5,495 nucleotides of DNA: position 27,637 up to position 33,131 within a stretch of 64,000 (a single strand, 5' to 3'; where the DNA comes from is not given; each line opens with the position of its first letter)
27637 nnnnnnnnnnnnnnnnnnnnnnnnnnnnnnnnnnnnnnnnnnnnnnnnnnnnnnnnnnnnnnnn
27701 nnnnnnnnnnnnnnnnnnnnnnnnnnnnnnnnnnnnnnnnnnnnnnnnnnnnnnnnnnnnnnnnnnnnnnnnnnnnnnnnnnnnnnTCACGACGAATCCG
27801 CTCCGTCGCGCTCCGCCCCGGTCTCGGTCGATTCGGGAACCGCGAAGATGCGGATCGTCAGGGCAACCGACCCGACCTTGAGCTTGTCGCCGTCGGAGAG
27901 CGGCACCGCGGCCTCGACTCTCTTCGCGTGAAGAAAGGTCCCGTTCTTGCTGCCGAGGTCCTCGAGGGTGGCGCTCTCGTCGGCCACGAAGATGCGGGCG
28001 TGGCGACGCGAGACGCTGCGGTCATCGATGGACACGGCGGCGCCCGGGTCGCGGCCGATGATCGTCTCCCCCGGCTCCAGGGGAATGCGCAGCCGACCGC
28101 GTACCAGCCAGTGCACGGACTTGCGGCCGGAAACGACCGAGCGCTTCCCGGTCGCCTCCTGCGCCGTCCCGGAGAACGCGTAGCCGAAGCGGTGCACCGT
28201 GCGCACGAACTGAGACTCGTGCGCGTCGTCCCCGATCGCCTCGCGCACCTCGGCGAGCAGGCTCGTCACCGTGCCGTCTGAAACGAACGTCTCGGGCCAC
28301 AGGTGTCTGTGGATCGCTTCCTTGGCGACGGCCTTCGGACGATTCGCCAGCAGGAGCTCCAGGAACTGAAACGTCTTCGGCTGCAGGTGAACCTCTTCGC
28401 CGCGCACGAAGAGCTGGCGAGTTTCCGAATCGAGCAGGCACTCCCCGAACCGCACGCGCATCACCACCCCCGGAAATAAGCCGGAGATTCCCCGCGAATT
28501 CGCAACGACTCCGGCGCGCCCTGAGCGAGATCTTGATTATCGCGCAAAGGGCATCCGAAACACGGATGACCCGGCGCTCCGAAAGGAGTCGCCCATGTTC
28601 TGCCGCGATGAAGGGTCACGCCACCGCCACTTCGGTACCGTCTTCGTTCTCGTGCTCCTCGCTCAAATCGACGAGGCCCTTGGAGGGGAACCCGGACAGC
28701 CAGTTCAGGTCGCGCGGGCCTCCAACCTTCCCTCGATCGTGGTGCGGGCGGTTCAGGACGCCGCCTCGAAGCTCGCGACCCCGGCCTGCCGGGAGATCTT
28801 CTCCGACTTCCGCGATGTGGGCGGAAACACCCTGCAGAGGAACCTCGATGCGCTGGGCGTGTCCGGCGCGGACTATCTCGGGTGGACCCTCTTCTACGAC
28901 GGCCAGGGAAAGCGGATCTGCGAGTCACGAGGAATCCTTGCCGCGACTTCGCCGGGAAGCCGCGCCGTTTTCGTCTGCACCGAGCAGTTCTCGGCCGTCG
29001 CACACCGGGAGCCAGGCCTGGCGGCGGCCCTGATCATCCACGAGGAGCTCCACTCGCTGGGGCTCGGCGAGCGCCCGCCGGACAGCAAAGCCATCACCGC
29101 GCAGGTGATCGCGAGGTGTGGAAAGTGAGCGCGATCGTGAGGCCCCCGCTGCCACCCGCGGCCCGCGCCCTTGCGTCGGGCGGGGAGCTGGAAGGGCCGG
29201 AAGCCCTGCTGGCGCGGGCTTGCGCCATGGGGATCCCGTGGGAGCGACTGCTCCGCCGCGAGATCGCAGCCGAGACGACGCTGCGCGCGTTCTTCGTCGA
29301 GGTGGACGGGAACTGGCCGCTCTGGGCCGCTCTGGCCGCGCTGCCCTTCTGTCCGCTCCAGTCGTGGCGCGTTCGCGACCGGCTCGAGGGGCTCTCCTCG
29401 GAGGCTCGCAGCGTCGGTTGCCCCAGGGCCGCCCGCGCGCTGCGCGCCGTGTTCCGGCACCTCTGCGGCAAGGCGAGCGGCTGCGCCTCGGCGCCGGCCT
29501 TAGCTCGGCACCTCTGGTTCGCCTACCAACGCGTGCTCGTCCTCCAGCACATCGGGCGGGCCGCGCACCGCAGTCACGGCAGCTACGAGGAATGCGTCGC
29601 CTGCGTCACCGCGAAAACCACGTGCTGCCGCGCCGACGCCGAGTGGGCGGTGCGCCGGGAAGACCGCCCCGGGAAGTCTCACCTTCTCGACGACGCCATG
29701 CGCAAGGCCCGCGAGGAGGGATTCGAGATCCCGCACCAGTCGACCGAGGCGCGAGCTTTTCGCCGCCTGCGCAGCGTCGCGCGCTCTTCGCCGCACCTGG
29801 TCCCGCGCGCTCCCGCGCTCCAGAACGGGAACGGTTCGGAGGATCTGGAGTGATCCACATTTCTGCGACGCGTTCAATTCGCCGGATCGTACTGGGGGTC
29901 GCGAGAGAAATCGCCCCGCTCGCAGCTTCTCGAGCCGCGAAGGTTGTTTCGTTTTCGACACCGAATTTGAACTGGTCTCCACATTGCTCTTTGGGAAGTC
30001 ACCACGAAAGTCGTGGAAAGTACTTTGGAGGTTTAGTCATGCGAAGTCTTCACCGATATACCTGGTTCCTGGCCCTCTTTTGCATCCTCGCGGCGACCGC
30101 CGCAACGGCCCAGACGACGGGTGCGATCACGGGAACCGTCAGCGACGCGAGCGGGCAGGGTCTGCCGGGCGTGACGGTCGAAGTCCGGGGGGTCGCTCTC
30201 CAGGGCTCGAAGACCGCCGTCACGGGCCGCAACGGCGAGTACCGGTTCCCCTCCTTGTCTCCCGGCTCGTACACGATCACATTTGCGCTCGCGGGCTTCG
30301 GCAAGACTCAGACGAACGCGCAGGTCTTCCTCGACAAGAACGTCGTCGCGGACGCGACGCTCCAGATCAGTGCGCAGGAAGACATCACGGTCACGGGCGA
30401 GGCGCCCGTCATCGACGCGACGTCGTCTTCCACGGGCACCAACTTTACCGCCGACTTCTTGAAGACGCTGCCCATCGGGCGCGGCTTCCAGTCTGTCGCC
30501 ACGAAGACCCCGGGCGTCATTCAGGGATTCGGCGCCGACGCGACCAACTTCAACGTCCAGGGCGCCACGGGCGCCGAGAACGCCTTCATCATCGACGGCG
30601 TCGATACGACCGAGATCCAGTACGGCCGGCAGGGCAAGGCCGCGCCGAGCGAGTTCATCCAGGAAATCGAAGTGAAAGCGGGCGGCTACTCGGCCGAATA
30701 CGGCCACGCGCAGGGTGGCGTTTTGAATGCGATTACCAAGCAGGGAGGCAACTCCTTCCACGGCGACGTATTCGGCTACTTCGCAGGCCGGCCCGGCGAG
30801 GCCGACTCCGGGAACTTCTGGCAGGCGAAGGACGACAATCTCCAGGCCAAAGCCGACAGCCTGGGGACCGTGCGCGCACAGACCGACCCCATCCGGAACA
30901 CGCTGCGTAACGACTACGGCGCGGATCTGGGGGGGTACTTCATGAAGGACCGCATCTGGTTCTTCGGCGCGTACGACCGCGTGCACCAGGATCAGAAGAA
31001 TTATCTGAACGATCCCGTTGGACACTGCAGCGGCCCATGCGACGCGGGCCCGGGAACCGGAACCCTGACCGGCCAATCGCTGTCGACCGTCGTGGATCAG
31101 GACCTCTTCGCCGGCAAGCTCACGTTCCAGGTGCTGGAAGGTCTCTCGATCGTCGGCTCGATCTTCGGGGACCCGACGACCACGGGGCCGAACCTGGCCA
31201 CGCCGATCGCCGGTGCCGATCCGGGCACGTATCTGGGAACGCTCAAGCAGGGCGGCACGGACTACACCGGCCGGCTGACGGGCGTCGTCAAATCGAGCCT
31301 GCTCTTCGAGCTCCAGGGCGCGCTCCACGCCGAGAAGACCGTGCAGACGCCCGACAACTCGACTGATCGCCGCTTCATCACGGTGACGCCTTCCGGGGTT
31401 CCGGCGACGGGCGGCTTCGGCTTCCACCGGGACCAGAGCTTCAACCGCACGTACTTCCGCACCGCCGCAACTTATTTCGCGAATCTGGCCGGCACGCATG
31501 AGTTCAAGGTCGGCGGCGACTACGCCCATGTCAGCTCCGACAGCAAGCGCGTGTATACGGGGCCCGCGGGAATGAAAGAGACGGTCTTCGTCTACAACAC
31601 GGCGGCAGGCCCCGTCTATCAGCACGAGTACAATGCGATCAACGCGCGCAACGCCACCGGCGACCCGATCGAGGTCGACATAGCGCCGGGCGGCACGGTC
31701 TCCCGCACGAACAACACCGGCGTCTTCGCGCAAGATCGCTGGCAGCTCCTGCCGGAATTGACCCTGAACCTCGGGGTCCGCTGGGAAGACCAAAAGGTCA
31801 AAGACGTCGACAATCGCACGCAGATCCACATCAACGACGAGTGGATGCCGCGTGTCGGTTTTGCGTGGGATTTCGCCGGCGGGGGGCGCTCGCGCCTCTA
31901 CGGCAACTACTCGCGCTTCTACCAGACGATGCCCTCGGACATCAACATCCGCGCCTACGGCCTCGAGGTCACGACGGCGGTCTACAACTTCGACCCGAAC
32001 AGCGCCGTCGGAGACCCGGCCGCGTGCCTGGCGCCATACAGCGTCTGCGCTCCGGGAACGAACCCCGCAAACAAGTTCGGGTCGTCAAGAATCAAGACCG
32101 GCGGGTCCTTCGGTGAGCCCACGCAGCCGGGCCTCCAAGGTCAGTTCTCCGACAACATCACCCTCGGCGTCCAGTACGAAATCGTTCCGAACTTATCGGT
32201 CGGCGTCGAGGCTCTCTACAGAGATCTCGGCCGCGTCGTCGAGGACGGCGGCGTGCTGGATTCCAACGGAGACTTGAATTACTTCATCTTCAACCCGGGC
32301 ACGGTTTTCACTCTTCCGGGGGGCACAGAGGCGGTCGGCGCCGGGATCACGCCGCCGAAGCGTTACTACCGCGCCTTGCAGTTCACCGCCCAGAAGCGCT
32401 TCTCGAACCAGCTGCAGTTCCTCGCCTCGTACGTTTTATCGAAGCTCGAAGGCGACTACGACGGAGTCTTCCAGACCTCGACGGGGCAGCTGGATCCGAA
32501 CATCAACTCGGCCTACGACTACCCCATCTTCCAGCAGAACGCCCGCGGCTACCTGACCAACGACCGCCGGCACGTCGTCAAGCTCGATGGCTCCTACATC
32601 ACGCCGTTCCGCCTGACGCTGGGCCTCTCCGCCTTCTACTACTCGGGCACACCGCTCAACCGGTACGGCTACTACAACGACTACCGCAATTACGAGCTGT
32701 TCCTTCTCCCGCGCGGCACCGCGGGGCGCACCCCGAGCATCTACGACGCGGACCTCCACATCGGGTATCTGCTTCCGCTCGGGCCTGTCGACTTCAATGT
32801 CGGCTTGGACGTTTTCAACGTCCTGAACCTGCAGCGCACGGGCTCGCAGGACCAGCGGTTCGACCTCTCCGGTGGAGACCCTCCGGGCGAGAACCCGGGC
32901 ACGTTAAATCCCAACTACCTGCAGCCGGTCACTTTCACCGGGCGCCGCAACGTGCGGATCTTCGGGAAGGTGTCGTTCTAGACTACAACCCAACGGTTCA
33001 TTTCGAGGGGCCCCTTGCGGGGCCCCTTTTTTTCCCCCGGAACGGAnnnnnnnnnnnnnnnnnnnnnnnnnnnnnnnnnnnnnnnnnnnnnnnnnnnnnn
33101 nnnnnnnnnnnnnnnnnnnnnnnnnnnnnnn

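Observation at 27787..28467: FHA plus winged-helix transcription factor translationally coupled to a Ser/Thr kinase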

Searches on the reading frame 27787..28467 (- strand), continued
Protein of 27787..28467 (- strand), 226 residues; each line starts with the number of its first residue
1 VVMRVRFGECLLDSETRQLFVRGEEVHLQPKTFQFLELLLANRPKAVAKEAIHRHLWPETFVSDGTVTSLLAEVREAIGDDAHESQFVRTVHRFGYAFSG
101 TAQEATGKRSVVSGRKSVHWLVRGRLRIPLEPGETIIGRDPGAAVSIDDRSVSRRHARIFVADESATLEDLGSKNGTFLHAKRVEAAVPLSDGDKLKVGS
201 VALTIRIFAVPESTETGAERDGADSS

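Call 62: find_encoding_contigs(protein=P0023, flank=8000, max_places=1)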
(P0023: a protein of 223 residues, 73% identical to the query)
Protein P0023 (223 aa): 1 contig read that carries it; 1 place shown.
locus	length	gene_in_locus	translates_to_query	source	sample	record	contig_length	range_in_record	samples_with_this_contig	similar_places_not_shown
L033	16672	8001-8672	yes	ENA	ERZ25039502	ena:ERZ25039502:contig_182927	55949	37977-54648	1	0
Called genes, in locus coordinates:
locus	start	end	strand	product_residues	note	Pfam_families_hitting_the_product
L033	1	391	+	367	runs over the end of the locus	PF13439:Glyco_transf_4, PF13579:Glyco_trans_4_4, PF09314:DUF1972 (weak), PF00534:Glycos_transf_1, PF13692:Glyco_trans_1_4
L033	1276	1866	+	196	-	PF02397:Bac_transf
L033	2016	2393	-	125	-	PF21979:Hfq_1 (weak)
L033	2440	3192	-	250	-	PF04468:PSP1, PF28472:PSP1_3rd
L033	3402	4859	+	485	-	-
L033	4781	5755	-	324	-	PF00188:CAP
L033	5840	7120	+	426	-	PF03952:Enolase_N, PF00113:Enolase_C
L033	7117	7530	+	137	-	PF04977:DivIC (weak)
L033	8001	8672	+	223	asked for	PF00486:Trans_reg_C, PF16697:Yop-YscD_cpl, PF00498:FHA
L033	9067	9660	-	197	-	-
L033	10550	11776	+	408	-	-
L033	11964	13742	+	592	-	PF00069:Pkinase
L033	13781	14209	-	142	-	-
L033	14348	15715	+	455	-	PF26549:Tricorn_N (faint), PF07676:PD40 (faint)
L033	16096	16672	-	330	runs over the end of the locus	-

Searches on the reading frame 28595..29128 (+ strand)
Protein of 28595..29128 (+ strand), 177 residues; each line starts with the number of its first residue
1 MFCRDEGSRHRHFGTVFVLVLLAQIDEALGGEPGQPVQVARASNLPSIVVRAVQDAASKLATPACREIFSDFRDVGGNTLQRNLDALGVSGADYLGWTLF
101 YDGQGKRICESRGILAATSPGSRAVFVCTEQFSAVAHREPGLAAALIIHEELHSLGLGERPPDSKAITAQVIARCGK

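Call 14: search_protein_families(library=pfam, proteins=[window:28595-29128:+], max_evalue=0.01)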
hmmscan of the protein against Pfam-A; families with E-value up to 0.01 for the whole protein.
window:28595-29128:+ (177 aa): 0 families

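Call 58: search_protein_families(library=padloc, proteins=[window:28595-29128:+], max_evalue=0.001)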
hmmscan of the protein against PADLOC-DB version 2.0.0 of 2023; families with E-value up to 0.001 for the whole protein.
window:28595-29128:+ (177 aa): 0 families

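Call 59: search_protein_families(library=ncbifam, proteins=[window:28595-29128:+], max_evalue=0.001)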
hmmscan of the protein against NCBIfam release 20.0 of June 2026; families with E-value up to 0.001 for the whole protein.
window:28595-29128:+ (177 aa): 0 families
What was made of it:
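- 28595..29128 (+): Divergent small gene orf177 (HEELH motif, no Pfam/NCBIfam family). No family hit (calls 14, 59).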

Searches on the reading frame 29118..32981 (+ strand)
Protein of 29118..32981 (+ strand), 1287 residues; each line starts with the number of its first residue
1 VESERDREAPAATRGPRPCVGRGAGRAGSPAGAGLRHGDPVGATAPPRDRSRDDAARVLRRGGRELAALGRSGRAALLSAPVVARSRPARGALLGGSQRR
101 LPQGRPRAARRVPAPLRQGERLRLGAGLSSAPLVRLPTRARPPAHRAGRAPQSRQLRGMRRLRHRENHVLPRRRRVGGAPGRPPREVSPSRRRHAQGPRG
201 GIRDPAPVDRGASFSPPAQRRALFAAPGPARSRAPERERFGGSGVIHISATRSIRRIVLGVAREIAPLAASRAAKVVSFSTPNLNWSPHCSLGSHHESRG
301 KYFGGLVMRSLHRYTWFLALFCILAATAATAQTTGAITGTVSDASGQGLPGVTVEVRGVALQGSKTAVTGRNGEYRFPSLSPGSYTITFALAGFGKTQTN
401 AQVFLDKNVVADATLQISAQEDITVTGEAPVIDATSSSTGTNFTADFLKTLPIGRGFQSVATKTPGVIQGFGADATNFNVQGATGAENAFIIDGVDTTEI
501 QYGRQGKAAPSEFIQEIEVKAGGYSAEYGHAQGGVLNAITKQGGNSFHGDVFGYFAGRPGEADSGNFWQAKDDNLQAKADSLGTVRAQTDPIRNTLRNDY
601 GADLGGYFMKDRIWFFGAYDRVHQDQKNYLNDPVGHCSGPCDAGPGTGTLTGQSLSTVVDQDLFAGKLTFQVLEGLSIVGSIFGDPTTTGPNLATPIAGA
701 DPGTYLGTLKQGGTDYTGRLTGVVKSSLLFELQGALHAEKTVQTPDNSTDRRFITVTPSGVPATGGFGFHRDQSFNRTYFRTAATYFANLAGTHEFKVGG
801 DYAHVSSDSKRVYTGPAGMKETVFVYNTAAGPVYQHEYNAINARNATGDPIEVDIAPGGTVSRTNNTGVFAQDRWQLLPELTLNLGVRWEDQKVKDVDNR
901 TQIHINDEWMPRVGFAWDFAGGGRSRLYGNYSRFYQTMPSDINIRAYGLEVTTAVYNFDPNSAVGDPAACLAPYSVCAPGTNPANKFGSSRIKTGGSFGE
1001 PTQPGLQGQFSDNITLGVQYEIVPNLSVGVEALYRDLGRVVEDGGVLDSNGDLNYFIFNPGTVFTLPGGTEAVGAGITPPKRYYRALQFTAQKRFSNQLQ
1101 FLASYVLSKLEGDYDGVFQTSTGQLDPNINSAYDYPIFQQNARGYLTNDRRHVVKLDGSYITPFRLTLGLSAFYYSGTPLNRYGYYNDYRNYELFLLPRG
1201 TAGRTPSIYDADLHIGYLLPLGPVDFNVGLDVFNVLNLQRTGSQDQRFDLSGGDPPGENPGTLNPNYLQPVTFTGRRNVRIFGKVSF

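Call 7: search_protein_families(library=pfam, proteins=[window:29118-32981:+], max_evalue=0.001)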
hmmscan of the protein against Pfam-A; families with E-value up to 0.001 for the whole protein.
window:29118-32981:+ (1287 aa): 7 families
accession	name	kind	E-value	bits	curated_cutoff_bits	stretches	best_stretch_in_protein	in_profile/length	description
PF25183.1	OMP_b-brl_4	-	1.6e-36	126.5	30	3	906-1164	435-679/838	Outer membrane beta barrel domain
PF13620.12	CarboxypepD_reg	-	1.1e-15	58.2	32.3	1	337-416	2-82/82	Carboxypeptidase regulatory-like domain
PF00593.30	TonB_dep_Rec_b-barrel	-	1.9e-11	45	27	1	697-1235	38-436/436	TonB dependent receptor-like, beta-barrel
PF17210.9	SdrD_B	-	8.8e-09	36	29.7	1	341-425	16-99/112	SdrD B-like domain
PF07715.20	Plug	-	2.2e-08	35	23.9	1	441-535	10-107/107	TonB-dependent Receptor Plug Domain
PF13715.12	CarbopepD_reg_2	-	1.7e-07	31.6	32.2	1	337-403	1-64/88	CarboxypepD_reg-like domain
PF02369.22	Big_1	-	0.00037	21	34.9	1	328-399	12-88/93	Bacterial Ig-like domain (group 1)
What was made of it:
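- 30039..32981 (+): TonB-dependent-receptor-like outer membrane protein (CarboxypepD_reg + Plug + OMP_b-brl_4), third gene of the divergent operon. Pfam (call 7).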

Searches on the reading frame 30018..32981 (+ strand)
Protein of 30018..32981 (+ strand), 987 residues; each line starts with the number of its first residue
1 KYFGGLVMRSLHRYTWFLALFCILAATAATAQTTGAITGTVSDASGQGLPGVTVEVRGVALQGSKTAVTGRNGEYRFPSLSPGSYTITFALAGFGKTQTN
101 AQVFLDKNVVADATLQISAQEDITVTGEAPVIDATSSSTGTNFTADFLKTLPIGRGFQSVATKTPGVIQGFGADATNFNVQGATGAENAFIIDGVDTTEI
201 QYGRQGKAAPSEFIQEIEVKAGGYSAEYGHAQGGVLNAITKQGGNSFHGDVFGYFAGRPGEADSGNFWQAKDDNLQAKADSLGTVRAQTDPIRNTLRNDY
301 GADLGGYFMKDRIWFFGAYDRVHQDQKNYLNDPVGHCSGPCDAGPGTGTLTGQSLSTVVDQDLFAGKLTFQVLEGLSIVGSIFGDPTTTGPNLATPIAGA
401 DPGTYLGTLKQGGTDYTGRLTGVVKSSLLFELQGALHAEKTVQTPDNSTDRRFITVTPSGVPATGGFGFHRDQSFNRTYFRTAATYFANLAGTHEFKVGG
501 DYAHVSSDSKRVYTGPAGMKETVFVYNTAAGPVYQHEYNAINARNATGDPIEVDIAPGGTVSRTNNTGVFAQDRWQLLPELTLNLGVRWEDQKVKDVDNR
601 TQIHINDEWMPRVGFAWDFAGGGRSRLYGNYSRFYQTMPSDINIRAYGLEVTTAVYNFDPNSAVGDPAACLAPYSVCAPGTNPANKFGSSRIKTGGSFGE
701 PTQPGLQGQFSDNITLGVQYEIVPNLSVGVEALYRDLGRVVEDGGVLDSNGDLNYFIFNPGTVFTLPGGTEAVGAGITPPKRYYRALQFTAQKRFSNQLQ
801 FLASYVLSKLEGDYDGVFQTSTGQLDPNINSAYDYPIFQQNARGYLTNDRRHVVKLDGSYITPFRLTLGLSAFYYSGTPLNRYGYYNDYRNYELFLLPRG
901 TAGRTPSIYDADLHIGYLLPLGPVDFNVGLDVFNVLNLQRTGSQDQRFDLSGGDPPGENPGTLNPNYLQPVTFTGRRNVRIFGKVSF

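Call 59: search_protein_families(library=ncbifam, proteins=[window:30018-32981:+], max_evalue=0.001)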
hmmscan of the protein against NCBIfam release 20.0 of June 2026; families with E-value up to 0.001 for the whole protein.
window:30018-32981:+ (987 aa): 10 families
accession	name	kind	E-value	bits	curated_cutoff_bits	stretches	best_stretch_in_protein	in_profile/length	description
TIGR01783.1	TonB-siderophor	subfamily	1.3e-07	30.7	223.5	0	166-251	32-118/649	TonB-dependent siderophore receptor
TIGR01786.1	TonB-hemlactrns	subfamily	2e-07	29.8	323.75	0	561-622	387-451/719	TonB-dependent hemoglobin/transferrin/lactoferrin family receptor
NF010048.1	PRK13524.1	subfamily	5.1e-07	28.5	493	1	116-265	36-199/744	FepA family TonB-dependent siderophore receptor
NF049945.1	TonB_dep_FCYXU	equivalog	3.5e-06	25.9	825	0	564-595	380-411/697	TonB-dependent receptor, FCYXU motif-type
NF010010.0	PRK13483.1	equivalog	2.9e-05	22.3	927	0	162-268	75-189/660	ligand-gated channel protein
NF010038.0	PRK13513.1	equivalog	3.8e-05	22.4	942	1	165-270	80-193/659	ligand-gated channel protein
NF010051.0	PRK13528.1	subfamily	4.5e-05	21.9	583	1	185-266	103-196/727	FepA family TonB-dependent siderophore receptor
NF041535.1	TonB_rec_PqqU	equivalog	6.8e-05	21.4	1200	0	168-245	63-134/676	TonB-dependent receptor PqqU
NF049944.1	TonB_dep_PUIUD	equivalog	0.00033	19.1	850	0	567-620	394-452/686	TonB-dependent receptor, PUIUD motif-type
NF049946.1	TonB_dep_CU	exception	0.00042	18.7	700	0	214-244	143-173/683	TonB-dependent receptor, CU motif-type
